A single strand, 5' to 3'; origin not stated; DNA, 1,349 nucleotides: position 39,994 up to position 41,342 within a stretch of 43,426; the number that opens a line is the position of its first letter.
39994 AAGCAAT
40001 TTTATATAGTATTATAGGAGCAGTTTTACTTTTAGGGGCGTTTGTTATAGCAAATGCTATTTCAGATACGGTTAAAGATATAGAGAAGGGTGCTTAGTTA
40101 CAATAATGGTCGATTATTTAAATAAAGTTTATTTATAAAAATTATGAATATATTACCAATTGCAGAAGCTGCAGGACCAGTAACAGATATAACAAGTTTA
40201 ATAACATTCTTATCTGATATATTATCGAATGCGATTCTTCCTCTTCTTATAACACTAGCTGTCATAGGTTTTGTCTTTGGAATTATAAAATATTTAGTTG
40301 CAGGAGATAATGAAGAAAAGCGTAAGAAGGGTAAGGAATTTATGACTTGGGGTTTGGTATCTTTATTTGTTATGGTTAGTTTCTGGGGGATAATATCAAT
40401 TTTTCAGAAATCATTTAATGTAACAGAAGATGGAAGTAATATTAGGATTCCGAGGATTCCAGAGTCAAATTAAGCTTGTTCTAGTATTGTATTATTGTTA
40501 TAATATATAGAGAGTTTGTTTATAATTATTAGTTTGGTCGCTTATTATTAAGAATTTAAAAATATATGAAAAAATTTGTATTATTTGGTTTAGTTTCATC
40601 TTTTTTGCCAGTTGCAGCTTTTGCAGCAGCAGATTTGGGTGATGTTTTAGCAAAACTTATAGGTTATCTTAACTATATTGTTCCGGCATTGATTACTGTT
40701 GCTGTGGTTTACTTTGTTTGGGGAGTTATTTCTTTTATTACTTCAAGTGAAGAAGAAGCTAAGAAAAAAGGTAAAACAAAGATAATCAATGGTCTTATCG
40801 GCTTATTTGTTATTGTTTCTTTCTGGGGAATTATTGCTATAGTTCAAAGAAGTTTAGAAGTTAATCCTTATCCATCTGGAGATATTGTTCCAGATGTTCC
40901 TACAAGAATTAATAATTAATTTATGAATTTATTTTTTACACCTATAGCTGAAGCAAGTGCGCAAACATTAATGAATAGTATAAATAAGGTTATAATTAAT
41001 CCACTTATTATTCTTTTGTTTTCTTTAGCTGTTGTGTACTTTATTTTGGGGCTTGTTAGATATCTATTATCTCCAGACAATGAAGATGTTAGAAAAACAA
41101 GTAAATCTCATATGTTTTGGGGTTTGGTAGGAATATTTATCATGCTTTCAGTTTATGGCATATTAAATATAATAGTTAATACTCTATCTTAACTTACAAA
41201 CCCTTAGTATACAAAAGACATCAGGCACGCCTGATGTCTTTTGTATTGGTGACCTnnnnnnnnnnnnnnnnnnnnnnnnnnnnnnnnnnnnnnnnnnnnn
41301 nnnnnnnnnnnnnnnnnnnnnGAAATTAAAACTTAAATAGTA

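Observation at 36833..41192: Seven-gene unit: methyltransferase, orphan SBP-like protein, TIG-pilin fusion and four tandem VirB2/TrbC-like mini-pilins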

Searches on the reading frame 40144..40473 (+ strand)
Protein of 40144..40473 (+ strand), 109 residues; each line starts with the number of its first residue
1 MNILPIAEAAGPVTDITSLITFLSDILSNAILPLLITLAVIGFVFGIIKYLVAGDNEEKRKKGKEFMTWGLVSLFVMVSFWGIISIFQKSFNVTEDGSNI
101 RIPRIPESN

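Call 3: search_protein_families(library=pfam, proteins=[window:40144-40473:+], max_evalue=1)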
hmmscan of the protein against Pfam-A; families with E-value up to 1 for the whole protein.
window:40144-40473:+ (109 aa): 9 families
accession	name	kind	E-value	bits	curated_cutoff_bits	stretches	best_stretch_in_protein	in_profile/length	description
PF18895.5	T4SS_pilin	-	2.8e-11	43.8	26.6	1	26-87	11-71/71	Type IV secretion system pilin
PF07155.17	ECF-ribofla_trS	-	0.0018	18.7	26.7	1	22-91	64-136/172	ECF-type riboflavin transporter, S component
PF06570.16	DUF1129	-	0.0021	18.1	29.1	1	18-93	98-177/207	Protein of unknown function (DUF1129)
PF20563.3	DUF6773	-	0.013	15.8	27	1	29-92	86-148/163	Family of unknown function (DUF6773)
PF12442.13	DUF3681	-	0.014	16.3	24.3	1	30-82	42-94/96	Protein of unknown function (DUF3681)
PF12725.13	DUF3810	-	0.021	14.6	28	1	16-83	9-81/311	Protein of unknown function (DUF3810)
PF20990.2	DUF2207_C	-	0.24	11.5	33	1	31-99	141-198/247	Predicted membrane protein (DUF2207) C-terminal domain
PF25184.1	YxzE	-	0.34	12.4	40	0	36-62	6-32/65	YxzE-like putative bacteriocin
PF11346.13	DUF3149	-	0.97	9.5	23.2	0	36-52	12-28/40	Protein of unknown function (DUF3149)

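Call 45: find_homologous_proteins(query=A2, max_evalue=0.001)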
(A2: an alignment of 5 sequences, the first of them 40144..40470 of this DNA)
Query A2 (5 sequences) (109 aa, profile of the alignment): 903 proteins with E <= 0.001 among 8000 candidates; the best 120 are listed.
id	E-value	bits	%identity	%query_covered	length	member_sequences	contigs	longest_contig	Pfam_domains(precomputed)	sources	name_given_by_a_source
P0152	6.4e-37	144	37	94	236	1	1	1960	PF14808.12,PF18895.6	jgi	jgi:uncharacterized membrane protein YidH (DUF202 family)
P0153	8.6e-36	140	41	69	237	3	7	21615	PF18895.6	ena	-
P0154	3.2e-35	138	35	88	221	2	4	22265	PF18895.6,PF18303.8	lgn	-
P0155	3.5e-35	138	37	82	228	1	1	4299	PF18895.6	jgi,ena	-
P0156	7.4e-35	137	35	83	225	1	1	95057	PF18895.6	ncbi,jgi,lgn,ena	ncbi:MAG: hypothetical protein WC870_02215 [Candidatus Paceibacterota bacterium]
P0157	1.3e-34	136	38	70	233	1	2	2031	PF18895.6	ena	-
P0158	1.1e-33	133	32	76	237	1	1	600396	PF18895.6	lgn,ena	-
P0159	6.3e-33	131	39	69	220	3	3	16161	PF18895.6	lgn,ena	-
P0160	1.6e-32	129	33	78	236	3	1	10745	PF18895.6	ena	-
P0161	2.3e-32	129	40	79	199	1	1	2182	PF18895.6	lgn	-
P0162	3.7e-32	128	37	75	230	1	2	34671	PF18895.6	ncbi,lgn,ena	-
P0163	4.9e-31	125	34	69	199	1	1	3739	PF18895.6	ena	-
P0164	9.4e-31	124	37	69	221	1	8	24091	PF18895.6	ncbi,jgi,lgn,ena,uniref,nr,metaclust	ncbi:MAG: hypothetical protein UU13_C0012G0020 [Candidatus Nomurabacteria bacterium GW2011_GWB1_40_7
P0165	2.7e-30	122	40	75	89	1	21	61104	PF18895.6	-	-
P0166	3.2e-30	122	35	88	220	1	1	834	PF18895.6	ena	-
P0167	5.6e-30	121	100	100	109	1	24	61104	PF18895.6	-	-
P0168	6.7e-29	118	40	94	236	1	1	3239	PF18895.6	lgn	-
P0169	5.6e-28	115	44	94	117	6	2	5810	PF18895.6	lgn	-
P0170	3.4e-27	112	-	-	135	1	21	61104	PF18895.6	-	-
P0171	4.0e-27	112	-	-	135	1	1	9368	PF18895.6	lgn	-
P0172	3.1e-26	109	36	83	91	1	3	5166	PF18895.6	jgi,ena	-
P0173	4.2e-26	109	35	86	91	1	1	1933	PF18895.6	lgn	-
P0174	5.0e-26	109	40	82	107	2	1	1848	PF18895.6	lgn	-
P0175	6.4e-26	108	40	83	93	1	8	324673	PF18895.6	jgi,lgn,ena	-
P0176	8.3e-26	108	31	84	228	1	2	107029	PF18895.6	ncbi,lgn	-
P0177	9.2e-26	108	37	83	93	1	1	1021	PF18895.6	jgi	jgi:uncharacterized membrane protein YdjX (TVP38/TMEM64 family)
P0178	9.4e-26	108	36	77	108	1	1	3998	PF18895.6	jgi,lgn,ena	-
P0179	1.1e-25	108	39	84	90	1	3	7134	PF18895.6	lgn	-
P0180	1.7e-25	107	35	94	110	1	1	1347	PF18895.6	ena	-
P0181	3.5e-25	106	39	90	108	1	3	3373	PF18895.6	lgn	-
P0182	4.0e-25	106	43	70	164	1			PF18895.6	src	-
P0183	5.2e-25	105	37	83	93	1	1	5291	PF18895.6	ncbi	-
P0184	5.3e-25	105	38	87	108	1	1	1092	PF18895.6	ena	-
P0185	5.4e-25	105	40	76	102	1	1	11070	PF18895.6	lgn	-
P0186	6.1e-25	105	69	97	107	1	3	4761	PF18895.6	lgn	-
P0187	8.9e-25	105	35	94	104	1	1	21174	PF18895.6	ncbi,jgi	-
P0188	9.4e-25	105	38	89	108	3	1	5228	PF18895.6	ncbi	-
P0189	1.9e-24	104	42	79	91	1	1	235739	PF18895.6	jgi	jgi:hypothetical protein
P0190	2.2e-24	103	37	83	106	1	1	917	PF18895.6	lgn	-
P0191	2.7e-24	103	41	81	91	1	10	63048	PF18895.6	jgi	jgi:uncharacterized membrane protein YdjX (TVP38/TMEM64 family)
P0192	2.7e-24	103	67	97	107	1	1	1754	PF18895.6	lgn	-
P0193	3.1e-24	103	37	89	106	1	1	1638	PF18895.6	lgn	-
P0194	3.2e-24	103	35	85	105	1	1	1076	PF18895.6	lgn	-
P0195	4.3e-24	102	34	93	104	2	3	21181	PF18895.6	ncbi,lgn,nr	ncbi:MAG: hypothetical protein JJE53_01970 [Candidatus Pacebacteria bacterium]|nr:hypothetical prote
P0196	5.4e-24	102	38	77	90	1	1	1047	PF18895.6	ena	-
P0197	6.6e-24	102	37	94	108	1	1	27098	PF18895.6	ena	-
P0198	6.6e-24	102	63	99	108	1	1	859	PF18895.6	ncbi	-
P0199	6.9e-24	102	34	92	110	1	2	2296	PF18895.6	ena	-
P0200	7.3e-24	102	41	79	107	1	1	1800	PF18895.6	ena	-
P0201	7.3e-24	102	37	87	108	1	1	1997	PF18895.6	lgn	-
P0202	7.5e-24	102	38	78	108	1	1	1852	PF18895.6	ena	-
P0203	8.2e-24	102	61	97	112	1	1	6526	PF18895.6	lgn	-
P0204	8.3e-24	102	38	78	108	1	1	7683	PF18895.6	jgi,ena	-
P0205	9.0e-24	101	33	89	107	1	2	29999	PF18895.6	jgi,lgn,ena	jgi:hypothetical protein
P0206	9.2e-24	101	42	78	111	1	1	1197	PF18895.6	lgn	-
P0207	1.1e-23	101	36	94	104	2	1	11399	PF18895.6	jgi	-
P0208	1.3e-23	101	40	79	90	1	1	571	PF18895.6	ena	-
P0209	1.4e-23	101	32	91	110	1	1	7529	PF18895.6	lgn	-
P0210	1.4e-23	101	36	89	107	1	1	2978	PF18895.6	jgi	jgi:uncharacterized membrane protein YidH (DUF202 family)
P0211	1.8e-23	100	-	-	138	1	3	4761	PF18895.6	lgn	-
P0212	1.8e-23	100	35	76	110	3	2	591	PF18895.6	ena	-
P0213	2.0e-23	100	35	89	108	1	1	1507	PF18895.6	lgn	-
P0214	2.3e-23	100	37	76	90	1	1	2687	PF18895.6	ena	-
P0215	2.6e-23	100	37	76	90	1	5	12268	PF18895.6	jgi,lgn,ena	-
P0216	3.2e-23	100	41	79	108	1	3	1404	PF18895.6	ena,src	-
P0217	3.6e-23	99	35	82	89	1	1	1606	PF18895.6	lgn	-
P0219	5.1e-23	99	29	93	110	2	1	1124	PF18895.6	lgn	-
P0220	5.8e-23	99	-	-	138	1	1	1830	PF18895.6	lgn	-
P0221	5.9e-23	99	36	76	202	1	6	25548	PF18895.6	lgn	-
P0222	6.1e-23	99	-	-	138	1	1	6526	PF18895.6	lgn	-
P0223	7.6e-23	98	33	85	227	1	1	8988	PF18895.6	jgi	jgi:hypothetical protein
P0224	1.1e-22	98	38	78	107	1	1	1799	PF18895.6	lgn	-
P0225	1.4e-22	98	-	-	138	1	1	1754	PF18895.6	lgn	-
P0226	2.4e-22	97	36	91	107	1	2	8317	PF18895.6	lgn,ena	-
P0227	4.2e-22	96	58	88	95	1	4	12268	PF18895.6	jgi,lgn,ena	-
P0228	6.1e-22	96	36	78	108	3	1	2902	PF18895.6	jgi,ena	-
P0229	6.1e-22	96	39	79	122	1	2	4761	PF18895.6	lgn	-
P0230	7.5e-22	95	31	84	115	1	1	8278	PF18895.6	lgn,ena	-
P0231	8.4e-22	95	38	51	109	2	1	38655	PF18895.6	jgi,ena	jgi:uncharacterized membrane protein YidH (DUF202 family)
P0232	1.2e-21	95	43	47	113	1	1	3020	PF18895.6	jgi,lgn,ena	-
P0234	1.8e-21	94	57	88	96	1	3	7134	PF18895.6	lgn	-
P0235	2.0e-21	94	46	48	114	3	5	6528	PF18895.6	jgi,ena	-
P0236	2.1e-21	94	40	83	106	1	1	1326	PF18895.6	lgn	-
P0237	2.6e-21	94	60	100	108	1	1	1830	PF18895.6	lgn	-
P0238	2.6e-21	94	42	60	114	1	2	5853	PF18895.6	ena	-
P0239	6.5e-21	92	41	93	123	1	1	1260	PF18895.6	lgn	-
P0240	7.4e-21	92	54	89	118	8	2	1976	PF18895.6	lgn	-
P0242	8.7e-21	92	46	85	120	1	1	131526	PF18895.6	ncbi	-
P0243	1.0e-20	92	57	98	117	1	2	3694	PF18895.6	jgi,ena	jgi:uncharacterized membrane protein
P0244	1.2e-20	91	34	89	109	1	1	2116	PF18895.6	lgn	-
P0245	1.3e-20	91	50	94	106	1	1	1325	PF18895.6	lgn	-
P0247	2.0e-20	91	55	85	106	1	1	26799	PF18895.6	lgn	-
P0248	2.0e-20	91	-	-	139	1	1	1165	PF18895.6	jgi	-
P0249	2.3e-20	90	-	-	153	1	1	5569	PF18895.6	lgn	-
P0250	2.3e-20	90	42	94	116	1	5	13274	PF18895.6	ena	-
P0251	2.7e-20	90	29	66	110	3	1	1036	PF18895.6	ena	-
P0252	2.7e-20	90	36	83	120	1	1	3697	PF18895.6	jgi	-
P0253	3.5e-20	90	-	-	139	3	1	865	PF18895.6,PF01554.24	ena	-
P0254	4.0e-20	90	42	96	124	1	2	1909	PF18895.6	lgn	-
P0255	6.8e-20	89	38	70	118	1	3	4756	PF18895.6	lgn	-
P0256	7.8e-20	89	-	-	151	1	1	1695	PF05767.18,PF18895.6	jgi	-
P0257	9.0e-20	89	-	-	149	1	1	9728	PF18895.6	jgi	jgi:hypothetical protein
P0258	1.0e-19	88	49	60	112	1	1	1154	PF18895.6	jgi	jgi:drug/metabolite transporter (DMT)-like permease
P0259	1.0e-19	88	41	80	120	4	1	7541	PF18895.6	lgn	-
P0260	1.3e-19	88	43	72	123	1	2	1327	PF18895.6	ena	-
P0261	1.3e-19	88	40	92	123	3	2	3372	PF18895.6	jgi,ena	-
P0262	1.3e-19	88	46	99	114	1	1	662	PF18895.6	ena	-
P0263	1.3e-19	88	41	86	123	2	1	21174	PF18895.6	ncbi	-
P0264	1.3e-19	88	39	98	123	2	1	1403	PF18895.6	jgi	jgi:hypothetical protein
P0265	1.4e-19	88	40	73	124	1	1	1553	PF18895.6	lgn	-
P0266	1.5e-19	88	42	94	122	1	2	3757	PF18895.6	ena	-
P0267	1.6e-19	88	-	-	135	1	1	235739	PF18895.6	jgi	jgi:preprotein translocase subunit SecY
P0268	1.6e-19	88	42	72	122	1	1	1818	PF18895.6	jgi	jgi:uncharacterized membrane protein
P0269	1.7e-19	88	46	85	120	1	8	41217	PF18895.6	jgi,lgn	jgi:uncharacterized membrane protein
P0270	1.7e-19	88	-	-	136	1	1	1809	PF18895.6,PF01554.24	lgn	-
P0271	1.8e-19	88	-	-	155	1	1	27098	PF18895.6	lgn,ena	-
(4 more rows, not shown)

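Call 46: search_solved_structures(query=A2, max_evalue=10, show_alignments=2)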
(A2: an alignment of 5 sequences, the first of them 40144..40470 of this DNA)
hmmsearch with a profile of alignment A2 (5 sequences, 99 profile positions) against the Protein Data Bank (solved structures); distinct sequences matched with E-value up to 10: 19.
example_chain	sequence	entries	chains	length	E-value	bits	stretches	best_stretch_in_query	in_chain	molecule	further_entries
6meo_B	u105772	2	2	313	0.11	16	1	29-88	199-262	C-C chemokine receptor type 5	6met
7f1s_R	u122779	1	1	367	0.15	15.6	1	29-88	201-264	C-C chemokine receptor type 5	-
7o7f_C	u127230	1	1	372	0.15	15.6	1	29-88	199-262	C-C chemokine receptor type 5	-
7f1q_R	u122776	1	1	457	0.21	15.1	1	29-88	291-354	C-C motif chemokine 3,C-C chemokine receptor type 5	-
7f1r_R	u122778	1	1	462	0.22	15.1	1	29-88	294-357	C-C motif chemokine 5,C-C chemokine receptor type 5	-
7zm5_A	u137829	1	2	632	0.4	14.2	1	9-67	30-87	Attachment glycoprotein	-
6ni3_R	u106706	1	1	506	0.5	13.9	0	33-77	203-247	Endolysin,Beta-2 adrenergic receptor chimera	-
7xa3_R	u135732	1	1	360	0.51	13.9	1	26-90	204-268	Isoform B of C-C chemokine receptor type 2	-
3sn6_R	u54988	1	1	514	0.56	13.8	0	33-77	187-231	Endolysin,Beta-2 adrenergic receptor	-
8gdz_R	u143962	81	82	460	0.64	13.6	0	33-77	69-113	Beta-2 adrenergic receptor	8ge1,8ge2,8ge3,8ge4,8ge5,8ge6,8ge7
4uds_A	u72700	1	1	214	1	12.9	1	8-75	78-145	MBDR REGULATOR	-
6e67_A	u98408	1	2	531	1.7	12.2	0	33-77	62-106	Beta-2 adrenergic receptor,Endolysin,Guanine nucleotide-binding protein G(s) subunit alpha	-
9rkh_A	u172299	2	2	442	3.4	11.3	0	33-74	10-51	Beta-2 adrenergic receptor,Endolysin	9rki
9rkf_A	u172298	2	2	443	4.4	10.9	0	33-74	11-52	Beta-2 adrenergic receptor,Endolysin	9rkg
8uo1_R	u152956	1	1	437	4.9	10.7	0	33-77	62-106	Beta-2 adrenergic receptor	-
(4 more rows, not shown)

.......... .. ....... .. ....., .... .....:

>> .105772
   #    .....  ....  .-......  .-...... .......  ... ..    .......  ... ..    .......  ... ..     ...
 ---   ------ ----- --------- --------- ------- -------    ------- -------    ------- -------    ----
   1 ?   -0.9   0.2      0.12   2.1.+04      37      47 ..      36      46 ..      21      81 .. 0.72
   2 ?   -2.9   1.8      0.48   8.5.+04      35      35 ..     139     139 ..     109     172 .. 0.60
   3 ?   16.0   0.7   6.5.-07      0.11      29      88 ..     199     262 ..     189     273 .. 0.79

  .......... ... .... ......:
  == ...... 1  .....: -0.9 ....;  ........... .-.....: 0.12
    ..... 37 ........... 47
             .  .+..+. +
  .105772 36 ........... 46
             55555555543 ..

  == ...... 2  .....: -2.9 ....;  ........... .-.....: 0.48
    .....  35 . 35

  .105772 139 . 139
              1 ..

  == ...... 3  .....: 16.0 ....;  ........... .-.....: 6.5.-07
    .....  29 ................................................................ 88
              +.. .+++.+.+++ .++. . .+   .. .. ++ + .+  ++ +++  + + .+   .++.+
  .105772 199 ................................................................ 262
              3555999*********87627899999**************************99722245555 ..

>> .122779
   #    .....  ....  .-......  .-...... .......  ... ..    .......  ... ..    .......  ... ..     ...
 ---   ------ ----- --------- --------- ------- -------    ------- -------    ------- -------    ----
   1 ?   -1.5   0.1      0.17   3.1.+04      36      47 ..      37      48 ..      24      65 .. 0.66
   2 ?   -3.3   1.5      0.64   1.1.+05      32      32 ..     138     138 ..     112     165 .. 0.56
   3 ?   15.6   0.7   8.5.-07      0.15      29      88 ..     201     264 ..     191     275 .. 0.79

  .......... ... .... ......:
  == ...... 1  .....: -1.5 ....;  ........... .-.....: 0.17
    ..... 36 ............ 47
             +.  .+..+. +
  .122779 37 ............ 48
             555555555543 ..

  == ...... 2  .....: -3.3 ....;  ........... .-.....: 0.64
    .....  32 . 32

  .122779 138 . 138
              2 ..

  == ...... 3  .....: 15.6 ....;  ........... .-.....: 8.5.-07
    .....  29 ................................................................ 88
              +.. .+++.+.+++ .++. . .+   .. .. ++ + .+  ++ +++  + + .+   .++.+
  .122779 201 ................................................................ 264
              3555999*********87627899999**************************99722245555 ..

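Call 64: predict_structure(alignment_id=A3)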
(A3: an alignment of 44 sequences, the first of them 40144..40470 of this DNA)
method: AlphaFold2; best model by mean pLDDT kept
length: 109 residues; sequences in the alignment: 44
mean_pLDDT: 74.5   pTM: 0.50
mean pLDDT of the five models: 74.5, 73.9, 71.6, 70.2, 68.5
residues with pLDDT >= 90: 16; 70-90: 59; 50-70: 24; < 50: 10
segments of 3 or more residues with pLDDT < 50: 1-3, 95-99
pLDDT, mean of each block of 10 residues (from residue 1): 50 66 81 90 88 79 87 90 80 51 55
secondary structure, 60 per line:
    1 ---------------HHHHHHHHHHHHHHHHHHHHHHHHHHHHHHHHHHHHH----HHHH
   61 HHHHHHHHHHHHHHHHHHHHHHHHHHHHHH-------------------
elements in order: H16-52 H57-90

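Call 70: fold_search(model_id=the predicted structure, library=pdb)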
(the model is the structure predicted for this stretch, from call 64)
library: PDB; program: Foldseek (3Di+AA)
matches with E <= 10: 98; with E <= 0.001: 0
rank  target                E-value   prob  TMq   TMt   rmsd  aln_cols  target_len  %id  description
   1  7ar7_K                6.7e-01  0.69  0.33  0.40  16.6        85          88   21  Cryo-EM structure of Arabidopsis thaliana complex-I (open conformation) (released 2022-03-02)
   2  8d06_A                1.7e+00  0.80  0.43  0.69   2.8        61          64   15  Hallucinated C3 protein assembly HALC3_104 (released 2022-09-28)
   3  6x89_4L               1.7e+00  0.44  0.33  0.41  16.1        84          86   20  Vigna radiata mitochondrial complex I* (released 2020-09-02)
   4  5n9j_Z                1.7e+00  0.33  0.42  0.39   5.4        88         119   16  Core Mediator of transcriptional regulation (released 2017-05-17)
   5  1ijp_MODEL_1_A        2.0e+00  0.38  0.37  0.47   3.3        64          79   22  Solution Structure of Ala20Pro/Pro64Ala substituted subunit c of Escherichia coli ATP synthase (released 2002-03-27)
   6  8e73_4L               2.2e+00  0.38  0.32  0.36  15.6        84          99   21  Vigna radiata supercomplex I+III2 (full bridge) (released 2023-01-11)
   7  7aqq_K                2.3e+00  0.35  0.32  0.39  16.0        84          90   21  Cryo-EM structure of Arabidopsis thaliana Complex-I (membrane core) (released 2021-12-08)
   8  6s7t_H                2.3e+00  0.13  0.24  0.24   9.2        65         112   17  Cryo-EM structure of human oligosaccharyltransferase complex OST-B (released 2019-12-18)
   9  8bef_K                2.6e+00  0.28  0.32  0.35  17.0        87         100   21  Cryo-EM structure of the Arabidopsis thaliana I+III2 supercomplex (CI membrane core) (released 2023-01-11)
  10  9b77_A                2.8e+00  0.09  0.23  0.10   8.9        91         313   14  Cryo-EM Structure of the Glycosyltransferase ArnC from Salmonella enterica in the Apo State Determined on Krios micros (released 2025-02-05)
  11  5u0p_V                2.9e+00  0.15  0.36  0.35   5.7        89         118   16  Cryo-EM structure of the transcriptional Mediator (released 2017-03-08)
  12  7bgn_C                2.9e+00  0.14  0.29  0.17   9.1        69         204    7  Crystal structure of MtHISN2-AMP complex, a bifunctional enzyme from the histidine biosynthetic pathway (released 2021-05-19)
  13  7a23_K                3.1e+00  0.28  0.32  0.41  15.7        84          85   21  Plant mitochondrial respiratory complex I (released 2020-10-28)
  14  4h63_V                3.1e+00  0.15  0.35  0.34   5.5        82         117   18  Structure of the Schizosaccharomyces pombe Mediator head module (released 2012-10-31)
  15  8d06_J                3.5e+00  0.57  0.44  0.68   2.5        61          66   15  Hallucinated C3 protein assembly HALC3_104 (released 2022-09-28)
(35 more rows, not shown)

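Call 80: search_protein_families(library=ncbifam, proteins=[window:40144-40470:+], max_evalue=0.01)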
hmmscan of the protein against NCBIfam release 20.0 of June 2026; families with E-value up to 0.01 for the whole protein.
window:40144-40470:+ (109 aa): 2 families
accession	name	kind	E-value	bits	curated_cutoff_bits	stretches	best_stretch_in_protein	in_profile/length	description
NF045849.1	ICE_MMCAP2_0565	equivalog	4.5e-07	29.4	40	1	14-87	3-76/80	Mbov_0395 family pilin-like conjugal transfer protein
NF033883.1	conj_TraQ_IncI1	equivalog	0.0043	16.9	80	1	15-77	1-62/175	conjugal transfer protein TraQ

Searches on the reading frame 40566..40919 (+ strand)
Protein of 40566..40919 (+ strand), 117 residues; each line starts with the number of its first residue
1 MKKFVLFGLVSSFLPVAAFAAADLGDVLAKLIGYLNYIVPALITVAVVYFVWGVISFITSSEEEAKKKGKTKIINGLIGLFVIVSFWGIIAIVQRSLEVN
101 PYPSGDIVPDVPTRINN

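Call 3: search_protein_families(library=pfam, proteins=[window:40566-40919:+], max_evalue=1)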
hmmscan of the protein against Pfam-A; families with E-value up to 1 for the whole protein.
window:40566-40919:+ (117 aa): 6 families
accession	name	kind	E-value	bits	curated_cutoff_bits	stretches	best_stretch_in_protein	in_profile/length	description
PF18895.5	T4SS_pilin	-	5.1e-09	36.5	26.6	1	36-91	14-69/71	Type IV secretion system pilin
PF07950.16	MCP1_TM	-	0.0038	18.3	22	1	37-95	42-102/105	MDM10-complementing protein 1, transmembrane domain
PF03613.19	EIID-AGA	-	0.045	13.4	25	1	4-89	187-264/265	PTS system mannose/fructose/sorbose family IID component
PF20176.3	DUF6541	-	0.061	12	29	1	15-85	27-99/646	Family of unknown function (DUF6541)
PF25667.1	ASFV_P17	-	0.34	11.4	27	0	18-52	28-62/117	African swine fever virus minor capsid protein p17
PF10661.14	EssA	-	0.47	10.8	24.1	1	60-96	109-146/147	WXG100 protein secretion system (Wss), protein EssA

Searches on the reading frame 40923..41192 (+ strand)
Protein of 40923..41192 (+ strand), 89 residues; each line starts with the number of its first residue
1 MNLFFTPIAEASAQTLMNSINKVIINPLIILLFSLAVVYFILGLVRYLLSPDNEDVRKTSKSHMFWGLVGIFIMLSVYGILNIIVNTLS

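Call 3: search_protein_families(library=pfam, proteins=[window:40923-41192:+], max_evalue=1)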
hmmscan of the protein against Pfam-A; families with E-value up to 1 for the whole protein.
window:40923-41192:+ (89 aa): 4 families
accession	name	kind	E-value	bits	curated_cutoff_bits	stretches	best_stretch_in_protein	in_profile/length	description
PF18895.5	T4SS_pilin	-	4.8e-06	27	26.6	1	14-84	6-71/71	Type IV secretion system pilin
PF15108.11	TMEM37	-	0.015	15.7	31.7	1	28-85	85-142/182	Voltage-dependent calcium channel gamma-like subunit protein family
PF18770.7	Arm_vescicular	-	0.12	12.6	33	1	37-55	11-29/61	Armadillo tether-repeat of vescicular transport factor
PF11857.13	DUF3377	-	0.71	10.3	26.5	1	13-47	24-55/72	Domain of unknown function (DUF3377)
